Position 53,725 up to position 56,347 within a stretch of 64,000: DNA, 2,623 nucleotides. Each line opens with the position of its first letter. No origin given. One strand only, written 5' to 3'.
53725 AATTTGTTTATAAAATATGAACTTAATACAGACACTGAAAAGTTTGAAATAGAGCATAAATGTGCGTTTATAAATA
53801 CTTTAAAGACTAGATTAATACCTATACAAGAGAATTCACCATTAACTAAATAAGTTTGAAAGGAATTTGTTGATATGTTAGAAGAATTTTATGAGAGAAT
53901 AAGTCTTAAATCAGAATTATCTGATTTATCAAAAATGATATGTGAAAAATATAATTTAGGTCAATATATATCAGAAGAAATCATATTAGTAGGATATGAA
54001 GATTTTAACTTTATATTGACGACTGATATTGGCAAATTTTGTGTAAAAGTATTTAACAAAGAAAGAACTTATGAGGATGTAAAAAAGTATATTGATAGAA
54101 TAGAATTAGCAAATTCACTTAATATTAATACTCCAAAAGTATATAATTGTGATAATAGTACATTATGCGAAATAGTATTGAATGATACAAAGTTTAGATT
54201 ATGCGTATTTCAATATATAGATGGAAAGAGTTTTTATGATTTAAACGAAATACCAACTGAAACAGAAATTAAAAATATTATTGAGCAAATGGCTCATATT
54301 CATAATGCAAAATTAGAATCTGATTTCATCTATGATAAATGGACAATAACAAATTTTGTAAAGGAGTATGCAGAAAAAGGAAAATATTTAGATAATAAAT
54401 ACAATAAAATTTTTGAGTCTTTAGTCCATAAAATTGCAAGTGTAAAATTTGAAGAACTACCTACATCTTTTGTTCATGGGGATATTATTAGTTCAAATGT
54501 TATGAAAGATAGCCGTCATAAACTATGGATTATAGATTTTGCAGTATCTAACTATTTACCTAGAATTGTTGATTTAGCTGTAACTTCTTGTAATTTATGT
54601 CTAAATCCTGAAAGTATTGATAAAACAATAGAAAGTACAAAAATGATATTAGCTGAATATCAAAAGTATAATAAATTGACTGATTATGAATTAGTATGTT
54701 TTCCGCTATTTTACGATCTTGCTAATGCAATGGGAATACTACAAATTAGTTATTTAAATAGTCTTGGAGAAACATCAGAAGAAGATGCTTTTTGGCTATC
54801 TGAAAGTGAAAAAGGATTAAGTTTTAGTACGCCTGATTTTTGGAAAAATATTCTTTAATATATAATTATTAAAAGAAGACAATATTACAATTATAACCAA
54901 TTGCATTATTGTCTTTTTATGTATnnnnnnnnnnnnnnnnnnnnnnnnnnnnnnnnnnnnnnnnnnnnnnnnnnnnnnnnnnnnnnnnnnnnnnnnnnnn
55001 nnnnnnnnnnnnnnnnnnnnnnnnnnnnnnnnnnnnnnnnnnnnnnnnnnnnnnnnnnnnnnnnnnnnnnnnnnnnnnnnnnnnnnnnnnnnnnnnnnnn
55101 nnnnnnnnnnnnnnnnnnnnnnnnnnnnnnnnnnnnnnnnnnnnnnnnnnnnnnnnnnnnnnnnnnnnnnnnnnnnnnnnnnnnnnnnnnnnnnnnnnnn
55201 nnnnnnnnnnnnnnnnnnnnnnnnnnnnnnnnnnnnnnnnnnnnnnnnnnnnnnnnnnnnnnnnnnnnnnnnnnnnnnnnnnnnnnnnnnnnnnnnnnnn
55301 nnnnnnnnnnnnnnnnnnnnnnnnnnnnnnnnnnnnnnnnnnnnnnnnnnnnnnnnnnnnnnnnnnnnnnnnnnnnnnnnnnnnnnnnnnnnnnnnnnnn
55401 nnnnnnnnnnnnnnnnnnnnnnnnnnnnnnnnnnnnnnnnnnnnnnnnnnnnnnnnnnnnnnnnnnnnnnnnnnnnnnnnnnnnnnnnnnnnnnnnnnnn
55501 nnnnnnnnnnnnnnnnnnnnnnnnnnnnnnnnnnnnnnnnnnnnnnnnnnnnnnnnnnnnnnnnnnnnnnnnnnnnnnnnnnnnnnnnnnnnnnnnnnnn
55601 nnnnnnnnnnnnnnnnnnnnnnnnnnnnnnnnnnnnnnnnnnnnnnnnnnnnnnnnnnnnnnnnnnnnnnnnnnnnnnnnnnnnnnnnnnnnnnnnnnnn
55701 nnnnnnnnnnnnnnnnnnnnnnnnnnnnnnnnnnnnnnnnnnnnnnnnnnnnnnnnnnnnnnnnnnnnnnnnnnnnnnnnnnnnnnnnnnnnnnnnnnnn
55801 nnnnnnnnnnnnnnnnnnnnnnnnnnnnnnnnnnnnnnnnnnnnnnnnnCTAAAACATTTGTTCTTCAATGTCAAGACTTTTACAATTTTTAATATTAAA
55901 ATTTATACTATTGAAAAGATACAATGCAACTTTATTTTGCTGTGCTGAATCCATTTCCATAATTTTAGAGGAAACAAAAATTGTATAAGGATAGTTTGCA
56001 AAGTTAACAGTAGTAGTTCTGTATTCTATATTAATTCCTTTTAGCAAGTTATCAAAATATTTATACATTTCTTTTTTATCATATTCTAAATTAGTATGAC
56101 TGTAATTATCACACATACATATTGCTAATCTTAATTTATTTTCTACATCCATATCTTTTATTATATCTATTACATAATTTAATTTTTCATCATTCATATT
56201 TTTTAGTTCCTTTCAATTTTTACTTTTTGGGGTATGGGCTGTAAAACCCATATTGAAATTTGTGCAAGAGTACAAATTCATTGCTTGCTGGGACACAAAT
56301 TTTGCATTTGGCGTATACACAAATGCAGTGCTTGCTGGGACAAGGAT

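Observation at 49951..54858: Orphan three-gene operon (AlbA_2/Schlafen-like 1079-aa helical giant + 214-aa orphan + APH-fold kinase) on a recombinase island: candidate undescribed system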

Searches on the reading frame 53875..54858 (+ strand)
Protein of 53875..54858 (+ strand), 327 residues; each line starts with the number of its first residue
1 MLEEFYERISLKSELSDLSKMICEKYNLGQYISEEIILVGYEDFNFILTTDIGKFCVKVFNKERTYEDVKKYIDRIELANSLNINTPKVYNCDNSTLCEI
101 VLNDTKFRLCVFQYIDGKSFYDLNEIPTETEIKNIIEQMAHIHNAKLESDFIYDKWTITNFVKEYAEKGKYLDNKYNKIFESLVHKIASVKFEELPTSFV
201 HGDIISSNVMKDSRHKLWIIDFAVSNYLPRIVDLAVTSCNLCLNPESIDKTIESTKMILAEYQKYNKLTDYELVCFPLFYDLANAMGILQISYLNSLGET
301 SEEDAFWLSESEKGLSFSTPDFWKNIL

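Call 7: search_protein_families(library=pfam, proteins=[window:53875-54858:+], max_evalue=0.01)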
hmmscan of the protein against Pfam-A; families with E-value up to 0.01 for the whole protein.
window:53875-54858:+ (327 aa): 5 families
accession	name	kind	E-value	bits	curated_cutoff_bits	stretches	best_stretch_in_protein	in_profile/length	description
PF01636.29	APH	-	4.9e-16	59.6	23.2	1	40-238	8-210/239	Phosphotransferase enzyme family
PF19974.5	TCAD9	-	9.7e-05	22.1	40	1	191-235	291-335/429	Ternary complex associated domain 9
PF00069.31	Pkinase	-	0.00082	19.3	31.7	0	181-231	97-151/263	Protein kinase domain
PF03881.20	Fructosamin_kin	-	0.0011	18.7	22.4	0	166-243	161-233/288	Fructosamine kinase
PF03109.22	ABC1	-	0.0082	15.7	22.9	0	181-229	169-218/244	ABC1 atypical kinase-like domain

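Call 8: search_protein_families(library=padloc, proteins=[window:53875-54858:+], max_evalue=0.01)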
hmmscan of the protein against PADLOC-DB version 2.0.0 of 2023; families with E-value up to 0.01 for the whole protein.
window:53875-54858:+ (327 aa): 1 family
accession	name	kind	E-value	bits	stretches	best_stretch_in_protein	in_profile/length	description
PDLC00602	ZorA1|ZorA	-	0.00022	18.1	1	160-269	427-538/648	MotA/ExbB/TolQ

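Call 11: search_protein_families(library=ncbifam, proteins=[window:53875-54858:+], max_evalue=0.01)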
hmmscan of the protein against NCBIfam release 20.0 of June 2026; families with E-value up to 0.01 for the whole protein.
window:53875-54858:+ (327 aa): 7 families
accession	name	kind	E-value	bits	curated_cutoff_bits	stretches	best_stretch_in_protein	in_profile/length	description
NF003558.0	PRK05231.1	equivalog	3.8e-20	72.1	271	1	21-283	14-273/322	homoserine kinase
TIGR00938.1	thrB_alt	equivalog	2.7e-17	63.1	255.9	1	23-280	16-269/307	homoserine kinase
TIGR03724.2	arch_bud32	equivalog_domain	1.8e-08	34.1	125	1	197-264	104-171/193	KEOPS complex kinase/ATPase Bud32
NF007174.0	PRK09605.1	equivalog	3e-05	22.7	447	1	183-265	432-514/535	bifunctional N(6)-L-threonylcarbamoyladenine synthase/serine/threonine protein kinase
NF011463.0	PRK14879.1-4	equivalog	0.00011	21.7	188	0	198-252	134-184/237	Kae1-associated kinase Bud32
TIGR02904.1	spore_ysxE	equivalog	0.0044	16.3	263.55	1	170-275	175-271/309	spore coat protein YsxE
NF033068.1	APH_3p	equivalog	0.0084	15.6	205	0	177-262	155-235/255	APH(3') family aminoglycoside O-phosphotransferase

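Call 13: search_solved_structures(query=window:53875-54855:+, max_evalue=0.01)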
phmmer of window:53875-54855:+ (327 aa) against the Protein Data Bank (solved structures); distinct sequences matched with E-value up to 0.01: 0.

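Call 67: search_solved_structures(query=A4, max_evalue=0.01)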
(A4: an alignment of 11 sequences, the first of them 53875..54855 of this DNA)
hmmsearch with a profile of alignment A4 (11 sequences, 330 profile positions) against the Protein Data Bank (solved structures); distinct sequences matched with E-value up to 0.01: 1.
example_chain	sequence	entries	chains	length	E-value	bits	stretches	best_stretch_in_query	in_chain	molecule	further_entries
2ppq_A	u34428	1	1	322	7.1e-06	28.3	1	24-280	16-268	Homoserine kinase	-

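Call 68: search_protein_families(library=phrogs, proteins=[window:53875-54855:+], max_evalue=0.001)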
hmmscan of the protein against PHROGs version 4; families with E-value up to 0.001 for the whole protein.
window:53875-54855:+ (327 aa): 0 families

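Call 83: find_homologous_proteins(query=window:53875-54855:+)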
Query window:53875-54855:+ (327 aa): 766 proteins with E <= 0.001 among 2210 candidates; the best 120 are listed.
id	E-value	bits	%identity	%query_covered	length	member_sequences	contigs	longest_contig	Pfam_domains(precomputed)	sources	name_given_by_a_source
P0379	8.4e-210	714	98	100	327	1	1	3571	PF01636.30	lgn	-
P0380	1.1e-209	713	98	100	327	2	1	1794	PF01636.30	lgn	-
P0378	1.0e-208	710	96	100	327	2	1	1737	PF01636.30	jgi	-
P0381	1.2e-208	710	96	100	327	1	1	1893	PF01636.30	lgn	-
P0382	1.1e-206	703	96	100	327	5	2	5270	PF01636.30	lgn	-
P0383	1.3e-206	703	96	100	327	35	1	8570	PF01636.30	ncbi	-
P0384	6.2e-204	694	94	100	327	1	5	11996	PF01636.30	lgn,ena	-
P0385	3.7e-203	692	94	100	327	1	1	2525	PF01636.30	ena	-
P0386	4.5e-203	692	94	100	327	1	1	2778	PF01636.30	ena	-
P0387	9.5e-203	690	94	100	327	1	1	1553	PF01636.30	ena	-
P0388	1.4e-202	690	94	100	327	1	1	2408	PF01636.30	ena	-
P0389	2.4e-202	689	93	100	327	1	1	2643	PF01636.30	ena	-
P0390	1.9e-201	686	93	100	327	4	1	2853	PF01636.30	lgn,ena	-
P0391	4.3e-201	685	93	100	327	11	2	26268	PF01636.30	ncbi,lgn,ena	-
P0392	7.7e-201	684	93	100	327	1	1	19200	PF01636.30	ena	-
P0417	4.1e-171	587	79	100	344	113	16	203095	PF01633.27,PF01636.30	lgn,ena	-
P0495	3.3e-126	439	61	100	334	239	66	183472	PF01633.27,PF01636.30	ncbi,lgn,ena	-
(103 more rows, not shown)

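Call 84: find_encoding_contigs(protein=P0417, flank=5000, max_places=3)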
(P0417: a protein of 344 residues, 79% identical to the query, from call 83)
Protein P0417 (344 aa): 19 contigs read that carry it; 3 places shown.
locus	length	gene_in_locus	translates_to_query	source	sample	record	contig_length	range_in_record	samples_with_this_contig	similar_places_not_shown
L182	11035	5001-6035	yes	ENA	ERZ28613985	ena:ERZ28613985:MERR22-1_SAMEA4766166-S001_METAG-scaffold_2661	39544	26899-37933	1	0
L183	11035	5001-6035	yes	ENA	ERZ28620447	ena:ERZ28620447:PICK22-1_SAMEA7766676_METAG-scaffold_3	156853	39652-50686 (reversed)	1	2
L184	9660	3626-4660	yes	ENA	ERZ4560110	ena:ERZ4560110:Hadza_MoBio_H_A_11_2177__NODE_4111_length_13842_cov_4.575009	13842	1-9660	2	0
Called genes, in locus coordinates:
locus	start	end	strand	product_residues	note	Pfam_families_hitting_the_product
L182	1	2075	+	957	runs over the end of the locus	-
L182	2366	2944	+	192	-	-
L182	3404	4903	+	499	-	-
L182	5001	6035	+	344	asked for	PF01636:APH, PF01633:Choline_kinase (weak)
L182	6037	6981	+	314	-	PF10343:Q_salvage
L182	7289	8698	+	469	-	-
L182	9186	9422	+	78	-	-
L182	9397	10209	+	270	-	-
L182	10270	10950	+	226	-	PF00160:Pro_isomerase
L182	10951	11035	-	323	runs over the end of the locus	PF03009:GDPD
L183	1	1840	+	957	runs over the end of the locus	-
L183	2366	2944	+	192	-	-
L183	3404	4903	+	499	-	-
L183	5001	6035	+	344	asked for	PF01636:APH, PF01633:Choline_kinase (weak)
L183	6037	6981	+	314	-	PF10343:Q_salvage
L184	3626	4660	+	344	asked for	PF01636:APH, PF01633:Choline_kinase (weak)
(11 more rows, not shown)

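Call 85: find_encoding_contigs(protein=P0495, flank=5000, max_places=3)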
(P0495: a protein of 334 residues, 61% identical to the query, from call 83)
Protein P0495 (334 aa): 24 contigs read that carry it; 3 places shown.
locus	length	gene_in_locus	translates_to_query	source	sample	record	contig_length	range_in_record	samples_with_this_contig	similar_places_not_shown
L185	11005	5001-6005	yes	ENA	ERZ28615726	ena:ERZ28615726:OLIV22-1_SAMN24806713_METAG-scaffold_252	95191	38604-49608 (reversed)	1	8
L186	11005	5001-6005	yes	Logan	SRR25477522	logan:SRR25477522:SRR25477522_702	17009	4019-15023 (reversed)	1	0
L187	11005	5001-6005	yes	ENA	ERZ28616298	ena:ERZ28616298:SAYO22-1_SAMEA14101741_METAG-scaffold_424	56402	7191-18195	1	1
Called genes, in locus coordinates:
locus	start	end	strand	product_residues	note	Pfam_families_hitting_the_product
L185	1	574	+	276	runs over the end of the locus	PF02811:PHP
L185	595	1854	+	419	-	-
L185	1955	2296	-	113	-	-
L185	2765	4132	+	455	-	PF01938:TRAM, PF05958:tRNA_U5-meth_tr, PF02475:TRM5-TYW2_MTfase, PF03602:Cons_hypoth95 (weak), PF05175:MTS (weak), PF06325:PrmA (weak), PF09445:Methyltransf_15, PF13847:Methyltransf_31, +2 more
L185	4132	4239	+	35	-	-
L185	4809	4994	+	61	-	-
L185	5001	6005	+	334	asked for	PF01636:APH, PF01633:Choline_kinase (weak)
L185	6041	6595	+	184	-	PF13527:Acetyltransf_9 (weak), PF00583:Acetyltransf_1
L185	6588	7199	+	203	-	PF08238:Sel1 (faint)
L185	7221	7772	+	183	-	PF06821:Ser_hydrolase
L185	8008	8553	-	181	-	PF02452:PemK_toxin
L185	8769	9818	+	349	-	-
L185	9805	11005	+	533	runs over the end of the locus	-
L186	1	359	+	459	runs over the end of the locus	-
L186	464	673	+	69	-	-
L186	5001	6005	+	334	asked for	PF01636:APH, PF01633:Choline_kinase (weak)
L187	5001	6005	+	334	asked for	PF01636:APH, PF01633:Choline_kinase (weak)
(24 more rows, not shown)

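Call 100: search_dna_similar(query=window:53875-54855:+, collection=plasmids, mode=protein, max_evalue=0.00001)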
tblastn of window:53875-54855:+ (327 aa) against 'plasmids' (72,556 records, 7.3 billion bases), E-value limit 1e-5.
Records with a match: 2; places in all: 2; records where one place covers at least 80% of the query: 0.
Best place of each record, by identity: <60% 2.
By first word of the organism name: Amycolatopsis 1; Saccharopolyspora 1.
By predicted mobility (MOB-suite, as given by PLSDB): non-mobilizable 2.
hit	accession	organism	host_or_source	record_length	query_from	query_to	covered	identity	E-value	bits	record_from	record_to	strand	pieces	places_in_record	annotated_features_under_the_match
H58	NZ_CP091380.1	Amycolatopsis sp. FU40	cell culture,soil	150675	2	254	77%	26.4%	7e-24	109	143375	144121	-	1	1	phosphotransferase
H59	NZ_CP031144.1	Saccharopolyspora pogona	soil,soil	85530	16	242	69%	29.4%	1e-29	126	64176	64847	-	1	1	phosphotransferase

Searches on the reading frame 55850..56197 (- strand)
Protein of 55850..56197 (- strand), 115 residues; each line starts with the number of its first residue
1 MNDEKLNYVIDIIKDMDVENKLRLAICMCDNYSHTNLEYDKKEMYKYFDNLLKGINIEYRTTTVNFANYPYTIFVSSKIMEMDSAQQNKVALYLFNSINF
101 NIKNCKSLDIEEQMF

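Call 7: search_protein_families(library=pfam, proteins=[window:55850-56197:-], max_evalue=0.01)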
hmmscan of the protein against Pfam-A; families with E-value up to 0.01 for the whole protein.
window:55850-56197:- (115 aa): 0 families

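Call 8: search_protein_families(library=padloc, proteins=[window:55850-56197:-], max_evalue=0.01)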
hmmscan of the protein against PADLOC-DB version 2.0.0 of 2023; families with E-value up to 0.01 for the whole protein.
window:55850-56197:- (115 aa): 0 families

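Call 11: search_protein_families(library=ncbifam, proteins=[window:55850-56197:-], max_evalue=0.01)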
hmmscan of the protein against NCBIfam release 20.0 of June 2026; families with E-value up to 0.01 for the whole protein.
window:55850-56197:- (115 aa): 0 families

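Call 68: search_protein_families(library=phrogs, proteins=[window:55850-56194:-], max_evalue=0.001)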
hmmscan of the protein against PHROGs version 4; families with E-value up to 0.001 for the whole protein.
window:55850-56194:- (114 aa): 0 families
